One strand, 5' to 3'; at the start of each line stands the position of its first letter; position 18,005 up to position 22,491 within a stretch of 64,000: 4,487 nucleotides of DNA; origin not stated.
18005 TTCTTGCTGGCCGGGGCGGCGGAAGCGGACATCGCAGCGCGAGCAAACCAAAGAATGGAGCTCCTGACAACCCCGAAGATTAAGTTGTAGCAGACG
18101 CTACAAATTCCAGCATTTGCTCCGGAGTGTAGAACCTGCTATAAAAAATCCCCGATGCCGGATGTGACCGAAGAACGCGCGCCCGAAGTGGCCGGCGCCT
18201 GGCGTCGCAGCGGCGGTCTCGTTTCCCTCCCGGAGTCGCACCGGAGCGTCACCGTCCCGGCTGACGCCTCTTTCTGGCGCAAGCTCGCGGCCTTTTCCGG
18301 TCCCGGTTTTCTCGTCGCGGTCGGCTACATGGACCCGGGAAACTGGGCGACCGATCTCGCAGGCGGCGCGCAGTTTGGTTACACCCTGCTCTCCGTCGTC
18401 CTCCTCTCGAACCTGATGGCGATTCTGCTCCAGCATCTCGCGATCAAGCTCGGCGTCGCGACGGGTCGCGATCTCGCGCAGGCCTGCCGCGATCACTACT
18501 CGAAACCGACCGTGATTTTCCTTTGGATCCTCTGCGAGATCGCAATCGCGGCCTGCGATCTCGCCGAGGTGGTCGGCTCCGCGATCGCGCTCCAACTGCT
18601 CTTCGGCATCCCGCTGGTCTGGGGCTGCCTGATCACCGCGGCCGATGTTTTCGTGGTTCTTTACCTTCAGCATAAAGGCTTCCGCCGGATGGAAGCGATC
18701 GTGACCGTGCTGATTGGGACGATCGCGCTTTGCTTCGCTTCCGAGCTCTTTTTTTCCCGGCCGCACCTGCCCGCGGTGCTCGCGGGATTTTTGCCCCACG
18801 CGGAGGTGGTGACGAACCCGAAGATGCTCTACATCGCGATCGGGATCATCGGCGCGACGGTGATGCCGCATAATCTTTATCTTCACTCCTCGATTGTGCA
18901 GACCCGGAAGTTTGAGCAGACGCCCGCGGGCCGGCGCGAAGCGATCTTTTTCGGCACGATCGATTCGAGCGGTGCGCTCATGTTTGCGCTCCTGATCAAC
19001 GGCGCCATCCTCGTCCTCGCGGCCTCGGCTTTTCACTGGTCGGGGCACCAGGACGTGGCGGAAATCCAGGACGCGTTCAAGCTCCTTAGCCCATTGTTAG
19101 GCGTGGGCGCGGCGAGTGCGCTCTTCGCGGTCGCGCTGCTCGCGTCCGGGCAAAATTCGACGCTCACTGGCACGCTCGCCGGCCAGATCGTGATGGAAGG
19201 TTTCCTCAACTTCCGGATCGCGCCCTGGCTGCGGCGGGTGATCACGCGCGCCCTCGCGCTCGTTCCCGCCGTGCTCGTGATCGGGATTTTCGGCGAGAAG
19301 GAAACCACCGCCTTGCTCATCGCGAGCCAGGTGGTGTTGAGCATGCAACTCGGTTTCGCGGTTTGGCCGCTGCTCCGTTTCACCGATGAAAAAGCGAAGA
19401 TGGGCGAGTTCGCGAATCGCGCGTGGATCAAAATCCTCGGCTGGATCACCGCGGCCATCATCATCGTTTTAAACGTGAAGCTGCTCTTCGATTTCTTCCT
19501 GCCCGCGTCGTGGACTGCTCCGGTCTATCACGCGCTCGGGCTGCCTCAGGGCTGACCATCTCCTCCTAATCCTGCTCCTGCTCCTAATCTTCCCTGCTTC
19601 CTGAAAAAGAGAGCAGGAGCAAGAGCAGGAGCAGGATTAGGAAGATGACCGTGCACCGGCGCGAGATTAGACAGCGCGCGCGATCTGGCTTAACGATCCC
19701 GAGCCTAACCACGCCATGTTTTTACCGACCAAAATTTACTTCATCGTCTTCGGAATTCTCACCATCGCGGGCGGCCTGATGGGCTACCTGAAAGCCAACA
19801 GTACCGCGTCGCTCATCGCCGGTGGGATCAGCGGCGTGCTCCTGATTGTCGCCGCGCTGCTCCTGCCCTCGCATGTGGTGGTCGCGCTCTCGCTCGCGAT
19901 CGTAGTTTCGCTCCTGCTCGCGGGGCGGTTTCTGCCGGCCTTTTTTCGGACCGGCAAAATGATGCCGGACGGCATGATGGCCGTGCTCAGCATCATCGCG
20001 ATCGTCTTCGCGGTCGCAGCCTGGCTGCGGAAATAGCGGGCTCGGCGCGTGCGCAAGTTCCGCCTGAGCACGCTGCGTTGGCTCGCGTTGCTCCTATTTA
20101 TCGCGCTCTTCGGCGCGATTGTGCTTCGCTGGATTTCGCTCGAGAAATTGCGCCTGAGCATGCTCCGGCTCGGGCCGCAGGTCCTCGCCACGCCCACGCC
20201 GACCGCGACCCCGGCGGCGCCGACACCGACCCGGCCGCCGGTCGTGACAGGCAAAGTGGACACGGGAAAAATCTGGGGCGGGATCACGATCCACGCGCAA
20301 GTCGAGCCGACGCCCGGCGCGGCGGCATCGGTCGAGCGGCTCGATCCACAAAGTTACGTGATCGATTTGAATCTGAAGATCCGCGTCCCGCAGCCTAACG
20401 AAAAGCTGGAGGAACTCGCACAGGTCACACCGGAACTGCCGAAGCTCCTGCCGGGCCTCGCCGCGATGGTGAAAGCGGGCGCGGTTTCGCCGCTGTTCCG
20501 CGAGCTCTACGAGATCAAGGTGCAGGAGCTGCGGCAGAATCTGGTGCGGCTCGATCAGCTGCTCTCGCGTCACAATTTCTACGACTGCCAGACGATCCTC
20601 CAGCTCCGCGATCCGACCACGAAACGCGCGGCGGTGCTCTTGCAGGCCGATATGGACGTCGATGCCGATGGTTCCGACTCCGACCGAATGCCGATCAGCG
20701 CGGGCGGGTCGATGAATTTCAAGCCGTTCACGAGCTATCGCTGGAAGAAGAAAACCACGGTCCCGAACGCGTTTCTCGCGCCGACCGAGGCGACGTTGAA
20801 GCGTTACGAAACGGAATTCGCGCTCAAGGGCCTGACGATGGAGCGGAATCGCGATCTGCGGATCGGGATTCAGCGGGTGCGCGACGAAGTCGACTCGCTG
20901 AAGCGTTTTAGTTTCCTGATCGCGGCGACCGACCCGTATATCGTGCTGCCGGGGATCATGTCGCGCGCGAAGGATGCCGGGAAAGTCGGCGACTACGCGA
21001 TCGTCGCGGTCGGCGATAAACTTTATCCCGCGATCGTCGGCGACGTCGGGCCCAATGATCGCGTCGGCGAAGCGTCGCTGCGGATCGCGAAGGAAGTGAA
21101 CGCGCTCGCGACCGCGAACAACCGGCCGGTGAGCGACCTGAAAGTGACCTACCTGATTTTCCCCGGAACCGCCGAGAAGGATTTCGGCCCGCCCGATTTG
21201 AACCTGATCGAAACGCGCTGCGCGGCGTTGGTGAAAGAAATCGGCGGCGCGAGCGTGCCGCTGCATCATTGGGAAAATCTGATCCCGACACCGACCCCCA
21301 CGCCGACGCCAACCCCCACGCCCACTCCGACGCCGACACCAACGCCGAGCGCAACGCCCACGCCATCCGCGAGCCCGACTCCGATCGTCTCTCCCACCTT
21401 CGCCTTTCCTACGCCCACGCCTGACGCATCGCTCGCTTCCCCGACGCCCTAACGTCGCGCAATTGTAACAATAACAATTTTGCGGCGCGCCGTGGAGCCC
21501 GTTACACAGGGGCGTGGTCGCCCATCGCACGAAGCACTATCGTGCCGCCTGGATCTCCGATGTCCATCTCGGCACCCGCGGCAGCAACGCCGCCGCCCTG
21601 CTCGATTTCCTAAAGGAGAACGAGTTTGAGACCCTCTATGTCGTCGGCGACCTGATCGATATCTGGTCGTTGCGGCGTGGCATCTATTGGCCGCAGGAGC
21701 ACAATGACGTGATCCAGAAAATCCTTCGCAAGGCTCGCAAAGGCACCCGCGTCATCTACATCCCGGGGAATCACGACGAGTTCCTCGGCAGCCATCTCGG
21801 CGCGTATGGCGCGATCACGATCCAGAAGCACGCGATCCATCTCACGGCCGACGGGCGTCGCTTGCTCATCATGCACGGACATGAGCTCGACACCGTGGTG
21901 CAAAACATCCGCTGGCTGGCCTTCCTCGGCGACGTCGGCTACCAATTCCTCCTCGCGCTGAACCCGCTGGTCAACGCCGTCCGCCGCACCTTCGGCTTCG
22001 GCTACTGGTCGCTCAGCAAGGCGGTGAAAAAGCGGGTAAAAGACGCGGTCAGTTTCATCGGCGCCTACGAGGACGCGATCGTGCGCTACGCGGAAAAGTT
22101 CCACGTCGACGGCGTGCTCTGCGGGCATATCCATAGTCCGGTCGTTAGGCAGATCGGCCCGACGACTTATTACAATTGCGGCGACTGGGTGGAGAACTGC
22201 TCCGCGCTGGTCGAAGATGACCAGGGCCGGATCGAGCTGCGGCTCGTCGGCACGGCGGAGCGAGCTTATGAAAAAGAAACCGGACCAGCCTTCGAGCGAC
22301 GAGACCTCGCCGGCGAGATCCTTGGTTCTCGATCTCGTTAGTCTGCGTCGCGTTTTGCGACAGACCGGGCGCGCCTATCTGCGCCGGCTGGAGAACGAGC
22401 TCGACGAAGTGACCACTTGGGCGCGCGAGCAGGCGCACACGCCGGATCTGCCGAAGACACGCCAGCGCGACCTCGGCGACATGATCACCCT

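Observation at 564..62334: Hyper-abundant 9-mer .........: candidate DNA-uptake-sequence-like genome signal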

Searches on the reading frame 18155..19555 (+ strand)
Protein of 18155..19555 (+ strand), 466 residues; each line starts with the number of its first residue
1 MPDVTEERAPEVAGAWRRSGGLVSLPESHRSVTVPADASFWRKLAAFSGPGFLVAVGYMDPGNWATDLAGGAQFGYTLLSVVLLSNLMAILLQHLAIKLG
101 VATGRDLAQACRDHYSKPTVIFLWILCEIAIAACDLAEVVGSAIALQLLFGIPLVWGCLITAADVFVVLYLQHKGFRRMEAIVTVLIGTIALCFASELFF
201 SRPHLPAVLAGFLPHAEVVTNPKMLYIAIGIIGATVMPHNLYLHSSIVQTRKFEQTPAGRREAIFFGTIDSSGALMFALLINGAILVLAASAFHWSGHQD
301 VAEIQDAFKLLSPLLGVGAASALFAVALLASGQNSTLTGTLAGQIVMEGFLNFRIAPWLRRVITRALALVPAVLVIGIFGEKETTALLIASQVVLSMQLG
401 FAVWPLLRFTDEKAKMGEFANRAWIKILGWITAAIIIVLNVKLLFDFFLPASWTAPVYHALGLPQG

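Call 9: search_protein_families(library=ncbifam, proteins=[window:18155-19555:+])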
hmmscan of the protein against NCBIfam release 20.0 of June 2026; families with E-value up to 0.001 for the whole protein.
window:18155-19555:+ (466 aa): 3 families
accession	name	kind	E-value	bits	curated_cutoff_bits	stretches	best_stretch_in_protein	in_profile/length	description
NF001923.0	PRK00701.1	subfamily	8.9e-193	640.9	430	1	24-448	13-436/439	Mn(2+) uptake NRAMP transporter MntH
TIGR01197.1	nramp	subfamily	1.9e-119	399.4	272.5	1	42-415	1-389/390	metal ion transporter, metal ion (Mn2+/Fe2+) transporter (Nramp) family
NF037982.1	Nramp_1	equivalog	6.6e-58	196.8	50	1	49-413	1-402/404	Nramp family divalent metal transporter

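Call 15: find_encoding_contigs(protein=window:18155-19555:+, flank=10000, max_places=6)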
Protein window:18155-19555:+ (466 aa): no gene with exactly this product is on record in the collection.

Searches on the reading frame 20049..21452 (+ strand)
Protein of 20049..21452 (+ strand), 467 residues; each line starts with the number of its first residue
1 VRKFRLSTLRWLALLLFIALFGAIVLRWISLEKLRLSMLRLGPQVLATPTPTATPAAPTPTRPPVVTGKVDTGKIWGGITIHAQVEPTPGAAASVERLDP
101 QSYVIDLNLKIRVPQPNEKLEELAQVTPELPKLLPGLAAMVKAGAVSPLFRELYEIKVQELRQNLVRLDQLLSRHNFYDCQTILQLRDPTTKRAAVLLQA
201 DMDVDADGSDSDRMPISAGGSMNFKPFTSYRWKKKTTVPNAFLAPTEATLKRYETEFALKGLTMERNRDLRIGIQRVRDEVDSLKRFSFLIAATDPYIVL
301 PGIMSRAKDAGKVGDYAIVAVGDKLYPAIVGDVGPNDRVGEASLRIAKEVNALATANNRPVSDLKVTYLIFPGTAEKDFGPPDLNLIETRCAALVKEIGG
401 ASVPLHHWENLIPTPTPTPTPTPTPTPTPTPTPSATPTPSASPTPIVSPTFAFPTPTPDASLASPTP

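Call 9: search_protein_families(library=ncbifam, proteins=[window:20049-21452:+])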
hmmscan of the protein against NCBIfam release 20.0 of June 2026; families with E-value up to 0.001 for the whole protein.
window:20049-21452:+ (467 aa): 0 families

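Call 32: search_protein_families(library=pfam, proteins=[window:20049-21452:+], max_evalue=0.0001)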
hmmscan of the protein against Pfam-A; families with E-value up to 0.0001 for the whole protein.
window:20049-21452:+ (467 aa): 1 family
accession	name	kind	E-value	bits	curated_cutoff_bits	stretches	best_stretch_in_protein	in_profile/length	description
PF07335.16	Glyco_hydro_75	-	6.5e-12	46.4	27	1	202-377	1-135/165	Fungal chitosanase of glycosyl hydrolase group 75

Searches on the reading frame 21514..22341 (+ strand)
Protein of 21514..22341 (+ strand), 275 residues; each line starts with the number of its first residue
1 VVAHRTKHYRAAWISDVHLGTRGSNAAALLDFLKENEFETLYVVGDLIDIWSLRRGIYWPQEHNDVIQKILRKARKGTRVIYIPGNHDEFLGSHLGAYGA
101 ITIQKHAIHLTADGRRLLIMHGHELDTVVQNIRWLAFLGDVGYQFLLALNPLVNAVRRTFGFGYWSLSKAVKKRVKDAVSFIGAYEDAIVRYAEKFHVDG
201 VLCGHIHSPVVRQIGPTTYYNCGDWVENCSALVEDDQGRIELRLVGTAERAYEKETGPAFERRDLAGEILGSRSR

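Call 33: search_protein_families(library=pfam, proteins=[window:21514-22341:+], max_evalue=0.0001)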
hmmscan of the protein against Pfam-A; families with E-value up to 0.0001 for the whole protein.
window:21514-22341:+ (275 aa): 2 families
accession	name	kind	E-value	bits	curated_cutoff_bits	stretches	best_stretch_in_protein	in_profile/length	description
PF00149.33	Metallophos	-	6.8e-13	49.9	21.5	1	10-209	2-191/191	Calcineurin-like phosphoesterase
PF12850.12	Metallophos_2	-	9.1e-12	45.7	27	1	12-128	4-95/154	Calcineurin-like phosphoesterase superfamily domain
